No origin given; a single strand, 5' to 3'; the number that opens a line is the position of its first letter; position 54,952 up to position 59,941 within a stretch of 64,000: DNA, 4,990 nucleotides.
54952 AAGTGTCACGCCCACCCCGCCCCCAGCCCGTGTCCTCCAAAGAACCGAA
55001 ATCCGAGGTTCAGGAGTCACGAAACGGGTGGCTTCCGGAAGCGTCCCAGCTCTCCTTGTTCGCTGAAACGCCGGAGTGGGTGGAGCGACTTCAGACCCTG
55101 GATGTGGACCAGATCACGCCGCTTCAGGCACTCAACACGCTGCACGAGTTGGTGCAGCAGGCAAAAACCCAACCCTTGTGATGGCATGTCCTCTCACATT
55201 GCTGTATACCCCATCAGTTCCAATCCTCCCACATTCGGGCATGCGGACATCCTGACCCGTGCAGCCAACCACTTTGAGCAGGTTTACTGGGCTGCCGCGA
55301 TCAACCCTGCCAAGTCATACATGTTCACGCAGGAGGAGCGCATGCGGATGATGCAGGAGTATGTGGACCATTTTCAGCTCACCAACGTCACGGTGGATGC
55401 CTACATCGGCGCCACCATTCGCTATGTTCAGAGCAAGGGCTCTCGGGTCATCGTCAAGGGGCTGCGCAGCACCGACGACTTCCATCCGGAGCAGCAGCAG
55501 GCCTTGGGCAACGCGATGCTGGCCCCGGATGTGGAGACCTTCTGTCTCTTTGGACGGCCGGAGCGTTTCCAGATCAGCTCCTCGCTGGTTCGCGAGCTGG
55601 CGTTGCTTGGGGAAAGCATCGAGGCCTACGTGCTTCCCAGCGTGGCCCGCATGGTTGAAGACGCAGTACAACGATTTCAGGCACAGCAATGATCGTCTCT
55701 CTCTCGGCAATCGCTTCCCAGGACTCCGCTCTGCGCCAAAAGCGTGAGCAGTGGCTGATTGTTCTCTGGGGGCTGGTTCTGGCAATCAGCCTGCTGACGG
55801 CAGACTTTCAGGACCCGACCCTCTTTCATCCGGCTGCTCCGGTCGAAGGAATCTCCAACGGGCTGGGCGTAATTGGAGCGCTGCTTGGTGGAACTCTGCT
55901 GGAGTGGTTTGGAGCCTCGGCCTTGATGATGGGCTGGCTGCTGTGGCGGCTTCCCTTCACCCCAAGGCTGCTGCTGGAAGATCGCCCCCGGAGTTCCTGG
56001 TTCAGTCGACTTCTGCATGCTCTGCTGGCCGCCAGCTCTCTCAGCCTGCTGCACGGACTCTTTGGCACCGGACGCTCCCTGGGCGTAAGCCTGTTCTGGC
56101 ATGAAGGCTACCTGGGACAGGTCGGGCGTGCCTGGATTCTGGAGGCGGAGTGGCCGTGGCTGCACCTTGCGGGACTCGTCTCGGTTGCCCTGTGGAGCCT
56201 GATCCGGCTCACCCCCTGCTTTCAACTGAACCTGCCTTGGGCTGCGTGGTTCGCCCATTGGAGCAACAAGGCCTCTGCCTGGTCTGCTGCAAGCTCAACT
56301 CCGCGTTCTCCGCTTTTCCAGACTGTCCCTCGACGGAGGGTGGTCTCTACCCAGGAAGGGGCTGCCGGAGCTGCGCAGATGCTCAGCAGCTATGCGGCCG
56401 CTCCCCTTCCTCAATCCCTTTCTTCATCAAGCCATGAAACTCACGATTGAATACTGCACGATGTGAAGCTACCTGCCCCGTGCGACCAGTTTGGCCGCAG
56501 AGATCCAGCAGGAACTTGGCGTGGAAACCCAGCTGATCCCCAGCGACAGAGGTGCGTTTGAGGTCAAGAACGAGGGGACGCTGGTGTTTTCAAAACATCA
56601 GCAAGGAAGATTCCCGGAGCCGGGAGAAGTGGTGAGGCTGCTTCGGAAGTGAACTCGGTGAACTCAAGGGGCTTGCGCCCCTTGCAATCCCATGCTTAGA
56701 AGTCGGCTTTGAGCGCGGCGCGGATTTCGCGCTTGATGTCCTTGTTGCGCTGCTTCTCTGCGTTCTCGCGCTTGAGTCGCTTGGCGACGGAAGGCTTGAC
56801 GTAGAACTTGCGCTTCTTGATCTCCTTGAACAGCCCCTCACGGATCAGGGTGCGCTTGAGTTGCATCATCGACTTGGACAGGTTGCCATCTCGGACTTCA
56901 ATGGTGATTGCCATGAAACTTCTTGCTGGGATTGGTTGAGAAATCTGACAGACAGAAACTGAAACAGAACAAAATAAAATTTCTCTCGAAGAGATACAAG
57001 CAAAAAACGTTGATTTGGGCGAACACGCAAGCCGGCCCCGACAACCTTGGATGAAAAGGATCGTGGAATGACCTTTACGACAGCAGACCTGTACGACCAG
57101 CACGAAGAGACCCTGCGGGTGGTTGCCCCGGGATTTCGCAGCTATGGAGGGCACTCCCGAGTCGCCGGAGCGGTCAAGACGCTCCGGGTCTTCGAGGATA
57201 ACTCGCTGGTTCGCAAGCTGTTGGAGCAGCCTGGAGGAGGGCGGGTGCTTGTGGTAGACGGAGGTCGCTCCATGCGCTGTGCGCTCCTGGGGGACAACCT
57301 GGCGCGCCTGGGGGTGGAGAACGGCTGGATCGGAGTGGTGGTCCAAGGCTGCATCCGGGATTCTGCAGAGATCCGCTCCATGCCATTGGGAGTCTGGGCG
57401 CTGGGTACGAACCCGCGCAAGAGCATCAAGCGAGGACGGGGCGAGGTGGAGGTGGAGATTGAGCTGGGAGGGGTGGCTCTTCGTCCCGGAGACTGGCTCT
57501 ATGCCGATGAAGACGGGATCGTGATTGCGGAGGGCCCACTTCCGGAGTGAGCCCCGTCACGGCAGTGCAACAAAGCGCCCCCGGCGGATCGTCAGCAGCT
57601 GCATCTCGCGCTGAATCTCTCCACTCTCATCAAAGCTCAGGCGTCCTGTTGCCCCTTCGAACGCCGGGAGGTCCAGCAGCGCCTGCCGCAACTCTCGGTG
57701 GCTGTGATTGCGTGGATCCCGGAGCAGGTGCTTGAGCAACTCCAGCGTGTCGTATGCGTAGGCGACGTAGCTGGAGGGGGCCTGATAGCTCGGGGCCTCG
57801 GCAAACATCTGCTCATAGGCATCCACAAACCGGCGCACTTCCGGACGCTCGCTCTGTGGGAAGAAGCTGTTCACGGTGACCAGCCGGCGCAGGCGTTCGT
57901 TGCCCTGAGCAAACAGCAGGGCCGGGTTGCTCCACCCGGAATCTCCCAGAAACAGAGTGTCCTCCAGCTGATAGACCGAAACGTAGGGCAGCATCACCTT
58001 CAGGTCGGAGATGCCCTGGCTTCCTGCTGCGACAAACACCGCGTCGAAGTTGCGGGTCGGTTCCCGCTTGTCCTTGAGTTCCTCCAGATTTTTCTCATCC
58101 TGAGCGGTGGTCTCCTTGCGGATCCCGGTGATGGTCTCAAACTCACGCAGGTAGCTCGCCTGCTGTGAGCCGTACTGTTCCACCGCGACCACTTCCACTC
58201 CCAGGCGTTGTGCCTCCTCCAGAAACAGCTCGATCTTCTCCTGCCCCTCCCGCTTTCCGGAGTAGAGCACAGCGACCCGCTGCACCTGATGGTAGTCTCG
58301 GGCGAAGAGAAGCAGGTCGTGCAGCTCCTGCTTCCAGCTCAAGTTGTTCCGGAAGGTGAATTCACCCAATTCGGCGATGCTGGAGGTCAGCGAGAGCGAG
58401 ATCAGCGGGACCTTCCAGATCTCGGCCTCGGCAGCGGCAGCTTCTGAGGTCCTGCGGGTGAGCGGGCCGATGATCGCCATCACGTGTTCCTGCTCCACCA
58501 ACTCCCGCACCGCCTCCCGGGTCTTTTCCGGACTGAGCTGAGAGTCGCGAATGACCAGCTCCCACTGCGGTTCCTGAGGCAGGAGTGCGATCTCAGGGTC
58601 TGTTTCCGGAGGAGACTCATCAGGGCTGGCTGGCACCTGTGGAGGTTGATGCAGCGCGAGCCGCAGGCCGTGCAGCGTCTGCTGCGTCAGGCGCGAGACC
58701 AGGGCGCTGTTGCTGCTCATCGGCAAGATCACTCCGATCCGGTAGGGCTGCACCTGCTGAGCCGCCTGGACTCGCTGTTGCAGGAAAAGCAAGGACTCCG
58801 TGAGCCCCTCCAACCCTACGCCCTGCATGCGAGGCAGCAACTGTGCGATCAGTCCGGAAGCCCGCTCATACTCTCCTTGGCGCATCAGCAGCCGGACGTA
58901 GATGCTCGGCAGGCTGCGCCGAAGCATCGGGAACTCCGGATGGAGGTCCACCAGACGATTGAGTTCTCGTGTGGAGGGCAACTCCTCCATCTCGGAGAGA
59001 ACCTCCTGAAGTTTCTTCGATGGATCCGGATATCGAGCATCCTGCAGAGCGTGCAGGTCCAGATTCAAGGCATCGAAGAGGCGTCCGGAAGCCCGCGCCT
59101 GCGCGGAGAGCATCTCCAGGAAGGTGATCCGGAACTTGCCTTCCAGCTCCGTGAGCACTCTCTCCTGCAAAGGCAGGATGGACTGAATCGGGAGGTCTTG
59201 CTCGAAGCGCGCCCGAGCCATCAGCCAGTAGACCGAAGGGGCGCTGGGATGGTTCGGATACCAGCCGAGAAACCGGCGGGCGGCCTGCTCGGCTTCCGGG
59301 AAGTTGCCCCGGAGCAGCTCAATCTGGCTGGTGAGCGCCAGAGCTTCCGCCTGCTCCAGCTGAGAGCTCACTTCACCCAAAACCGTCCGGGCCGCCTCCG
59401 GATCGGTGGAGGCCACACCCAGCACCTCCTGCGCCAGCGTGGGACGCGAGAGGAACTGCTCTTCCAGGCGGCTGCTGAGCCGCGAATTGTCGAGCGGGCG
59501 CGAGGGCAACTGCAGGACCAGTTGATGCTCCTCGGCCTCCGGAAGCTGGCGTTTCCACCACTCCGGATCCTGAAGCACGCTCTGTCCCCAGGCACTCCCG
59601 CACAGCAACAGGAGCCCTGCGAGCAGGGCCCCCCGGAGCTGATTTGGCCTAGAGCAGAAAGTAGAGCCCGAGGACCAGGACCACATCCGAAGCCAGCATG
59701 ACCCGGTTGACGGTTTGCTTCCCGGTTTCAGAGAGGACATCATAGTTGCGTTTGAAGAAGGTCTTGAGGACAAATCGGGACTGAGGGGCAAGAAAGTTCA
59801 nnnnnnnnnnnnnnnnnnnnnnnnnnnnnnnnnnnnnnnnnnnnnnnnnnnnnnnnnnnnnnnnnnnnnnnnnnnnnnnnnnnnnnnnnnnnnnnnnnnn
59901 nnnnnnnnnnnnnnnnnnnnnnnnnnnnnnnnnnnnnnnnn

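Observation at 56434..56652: Unannotated SelW/Rdx-family selenoprotein gene with an in-frame UGA (CTMU motif) about 3 kb from selB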

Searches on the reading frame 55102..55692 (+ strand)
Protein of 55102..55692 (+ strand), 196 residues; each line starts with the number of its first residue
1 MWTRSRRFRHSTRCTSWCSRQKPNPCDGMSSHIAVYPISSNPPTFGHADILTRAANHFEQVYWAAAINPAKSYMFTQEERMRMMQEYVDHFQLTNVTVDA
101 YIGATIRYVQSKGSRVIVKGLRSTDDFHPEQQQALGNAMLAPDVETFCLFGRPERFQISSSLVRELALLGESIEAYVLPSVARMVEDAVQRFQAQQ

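Call 13: search_protein_families(library=ncbifam, proteins=[window:55102-55692:+], max_evalue=0.001)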
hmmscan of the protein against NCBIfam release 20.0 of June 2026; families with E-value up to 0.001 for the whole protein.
window:55102-55692:+ (196 aa): 5 families
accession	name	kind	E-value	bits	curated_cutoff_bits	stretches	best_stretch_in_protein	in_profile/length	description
TIGR01510.1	coaD_prev_kdtB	equivalog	1.9e-39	135.2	103.3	1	33-187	1-153/155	pantetheine-phosphate adenylyltransferase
NF000842.0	PRK00071.2-1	equivalog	4.6e-11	42.7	167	1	31-102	2-73/191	nicotinate-nucleotide adenylyltransferase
NF006479.0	PRK08887.1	equivalog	9.8e-09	35.3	164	1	32-186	3-165/174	nicotinate-nicotinamide nucleotide adenylyltransferase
TIGR00125.1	cyt_tran_rel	domain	1.1e-08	35.1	27.7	1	33-89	1-61/65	adenylyltransferase/cytidyltransferase family protein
TIGR00482.1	TIGR00482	equivalog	1.2e-06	28.7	112.45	0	40-97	6-68/194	nicotinate (nicotinamide) nucleotide adenylyltransferase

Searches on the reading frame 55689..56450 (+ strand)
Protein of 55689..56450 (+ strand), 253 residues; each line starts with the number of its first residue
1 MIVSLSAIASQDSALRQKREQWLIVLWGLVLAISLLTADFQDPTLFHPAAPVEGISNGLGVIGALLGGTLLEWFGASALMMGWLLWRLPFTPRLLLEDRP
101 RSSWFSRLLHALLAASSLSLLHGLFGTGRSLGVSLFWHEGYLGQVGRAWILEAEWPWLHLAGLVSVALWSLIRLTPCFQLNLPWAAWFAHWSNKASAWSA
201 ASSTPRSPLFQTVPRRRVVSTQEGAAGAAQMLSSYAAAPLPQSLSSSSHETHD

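Call 13: search_protein_families(library=ncbifam, proteins=[window:55689-56450:+], max_evalue=0.001)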
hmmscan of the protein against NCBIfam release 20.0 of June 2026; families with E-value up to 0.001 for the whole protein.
window:55689-56450:+ (253 aa): 0 families

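Call 51: search_protein_families(library=pfam, proteins=[window:55689-56450:+], max_evalue=0.001)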
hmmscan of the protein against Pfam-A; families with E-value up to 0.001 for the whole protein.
window:55689-56450:+ (253 aa): 1 family
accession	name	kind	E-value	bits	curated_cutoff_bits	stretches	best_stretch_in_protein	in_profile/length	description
PF13491.11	FtsK_4TM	-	2.2e-05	24.6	23.1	1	22-145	10-129/171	4TM region of DNA translocase FtsK/SpoIIIE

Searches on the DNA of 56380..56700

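Call 27: search_rna_families(source=window, start=56380, end=56700, threshold=evalue, max_evalue=10, show_alignments=2)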
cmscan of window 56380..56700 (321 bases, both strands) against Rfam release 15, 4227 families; matches with E-value up to 10: 4.
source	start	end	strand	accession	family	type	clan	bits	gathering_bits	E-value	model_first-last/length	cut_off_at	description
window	56381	56431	-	RF01139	sR2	Gene; snRNA; snoRNA; CD-box;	-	12.9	42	1.5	1-57/57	no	Small nucleolar RNA sR2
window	56611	56629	+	RF00736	mir-320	Gene; miRNA;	-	12.4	55.5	5.4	29-47/76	no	mir-320 microRNA precursor family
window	56600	56654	+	RF01144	sR17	Gene; snRNA; snoRNA; CD-box;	-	11.9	36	2.2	1-55/55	no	Small nucleolar RNA sR17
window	56381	56413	-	RF01152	sR1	Gene; snRNA; snoRNA; CD-box;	-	8.6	45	7.9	32-57/57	no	Small nucleolar RNA sR1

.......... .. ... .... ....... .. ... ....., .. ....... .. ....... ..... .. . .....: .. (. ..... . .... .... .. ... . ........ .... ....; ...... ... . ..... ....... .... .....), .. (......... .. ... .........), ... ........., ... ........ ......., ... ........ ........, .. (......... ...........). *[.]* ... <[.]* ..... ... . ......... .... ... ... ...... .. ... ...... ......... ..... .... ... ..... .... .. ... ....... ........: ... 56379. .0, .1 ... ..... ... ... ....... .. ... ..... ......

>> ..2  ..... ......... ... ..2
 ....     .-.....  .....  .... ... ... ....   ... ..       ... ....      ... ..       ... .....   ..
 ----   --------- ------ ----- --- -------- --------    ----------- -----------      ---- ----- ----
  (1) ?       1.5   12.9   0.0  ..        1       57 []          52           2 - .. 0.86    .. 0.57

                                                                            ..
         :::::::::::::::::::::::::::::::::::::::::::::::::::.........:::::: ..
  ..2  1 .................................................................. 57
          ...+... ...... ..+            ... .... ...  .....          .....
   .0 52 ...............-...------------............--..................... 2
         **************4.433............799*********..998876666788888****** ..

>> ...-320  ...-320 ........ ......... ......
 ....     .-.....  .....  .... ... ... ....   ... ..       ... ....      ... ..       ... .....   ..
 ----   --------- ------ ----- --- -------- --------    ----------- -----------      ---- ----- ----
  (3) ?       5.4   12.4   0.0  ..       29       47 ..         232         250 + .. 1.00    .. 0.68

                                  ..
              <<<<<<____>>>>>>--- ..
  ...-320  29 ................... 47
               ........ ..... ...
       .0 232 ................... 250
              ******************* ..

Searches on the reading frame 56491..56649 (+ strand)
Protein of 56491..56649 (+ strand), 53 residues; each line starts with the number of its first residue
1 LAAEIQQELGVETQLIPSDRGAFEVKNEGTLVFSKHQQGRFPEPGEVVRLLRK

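Call 4: search_protein_families(library=pfam, proteins=[window:56491-56649:+], max_evalue=1)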
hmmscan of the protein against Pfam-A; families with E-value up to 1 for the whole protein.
seq(53 aa): 1 family
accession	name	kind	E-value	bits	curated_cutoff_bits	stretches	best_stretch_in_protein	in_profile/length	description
PF10262.15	Rdx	-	1.1e-11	45.2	22.6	1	2-53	20-74/74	Rdx family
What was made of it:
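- On Rdx / SelW-SelT-SelH family (Pfam PF10262; TIGR02174): The Pfam score rises by 7 bits with C in place of X (call 4).
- Checked: The residues upstream of the TTG start add 24 bits over the 53-residue fragment alone (call 4).
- The 19 residues before the TTG add 24 bits to the Pfam score (call 4).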

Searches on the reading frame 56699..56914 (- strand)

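Call 13: search_protein_families(library=ncbifam, proteins=[window:56699-56914:-], max_evalue=0.001)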
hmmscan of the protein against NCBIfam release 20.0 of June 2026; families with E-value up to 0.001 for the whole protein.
seq(72 aa): 1 family
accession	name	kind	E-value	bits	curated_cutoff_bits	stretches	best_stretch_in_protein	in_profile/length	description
TIGR00030.1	S21p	equivalog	5e-13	48.7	28.95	1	4-58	2-57/58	30S ribosomal protein S21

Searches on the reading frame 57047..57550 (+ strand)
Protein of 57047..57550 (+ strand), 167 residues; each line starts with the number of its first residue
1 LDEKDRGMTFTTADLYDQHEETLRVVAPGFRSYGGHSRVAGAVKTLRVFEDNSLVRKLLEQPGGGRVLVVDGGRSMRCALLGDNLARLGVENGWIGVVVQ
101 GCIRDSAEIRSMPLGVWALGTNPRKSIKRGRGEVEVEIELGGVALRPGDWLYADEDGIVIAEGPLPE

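Call 13: search_protein_families(library=ncbifam, proteins=[window:57047-57550:+], max_evalue=0.001)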
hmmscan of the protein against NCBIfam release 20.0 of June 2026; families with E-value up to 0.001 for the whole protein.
window:57047-57550:+ (167 aa): 10 families
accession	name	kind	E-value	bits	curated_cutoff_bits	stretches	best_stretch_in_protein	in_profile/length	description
NF006875.0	PRK09372.1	equivalog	2.9e-65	218.9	136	1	8-165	1-158/161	ribonuclease E activity regulator RraA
TIGR01935.1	NOT-MenG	subfamily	7.4e-61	204.4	123.8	1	12-160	1-149/150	RraA family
NF009134.0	PRK12487.1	equivalog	5.5e-54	182.2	196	1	8-163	1-156/161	putative 4-hydroxy-4-methyl-2-oxoglutarate aldolase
TIGR02998.1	RraA_entero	equivalog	2.5e-42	144.7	241.25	1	8-165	1-158/161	ribonuclease E activity regulator RraA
NF004850.0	PRK06201.1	subfamily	4.5e-26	91.7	231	1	23-160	38-176/222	hypothetical protein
NF006093.0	PRK08245.1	subfamily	5e-19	68.6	208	1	44-160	66-184/240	hypothetical protein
NF005442.0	PRK07028.1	equivalog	7.9e-18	64.2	593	1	38-160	262-384/430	bifunctional hexulose-6-phosphate synthase/ribonuclease regulator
NF006731.0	PRK09262.1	equivalog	1.1e-15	57.7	179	1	36-161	52-178/229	4-carboxy-4-hydroxy-2-oxoadipate aldolase/oxaloacetate decarboxylase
TIGR02798.1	ligK_PcmE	equivalog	5.8e-13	48.9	304.5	1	27-160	37-171/222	4-carboxy-4-hydroxy-2-oxoadipate aldolase/oxaloacetate decarboxylase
NF009399.0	PRK12764.1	equivalog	1.3e-10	40.9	444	1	58-160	340-443/501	fumarylacetoacetate hydrolase family protein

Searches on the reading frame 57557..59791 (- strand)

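Call 13: search_protein_families(library=ncbifam, proteins=[window:57557-59791:-], max_evalue=0.001)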
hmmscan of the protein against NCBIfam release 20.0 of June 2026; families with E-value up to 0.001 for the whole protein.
window:57557-59791:- (744 aa): 1 family
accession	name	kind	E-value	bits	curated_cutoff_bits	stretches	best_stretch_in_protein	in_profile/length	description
TIGR03302.1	OM_YfiO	subfamily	0.00018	21.1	81.4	1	161-202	83-121/239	outer membrane protein assembly factor BamD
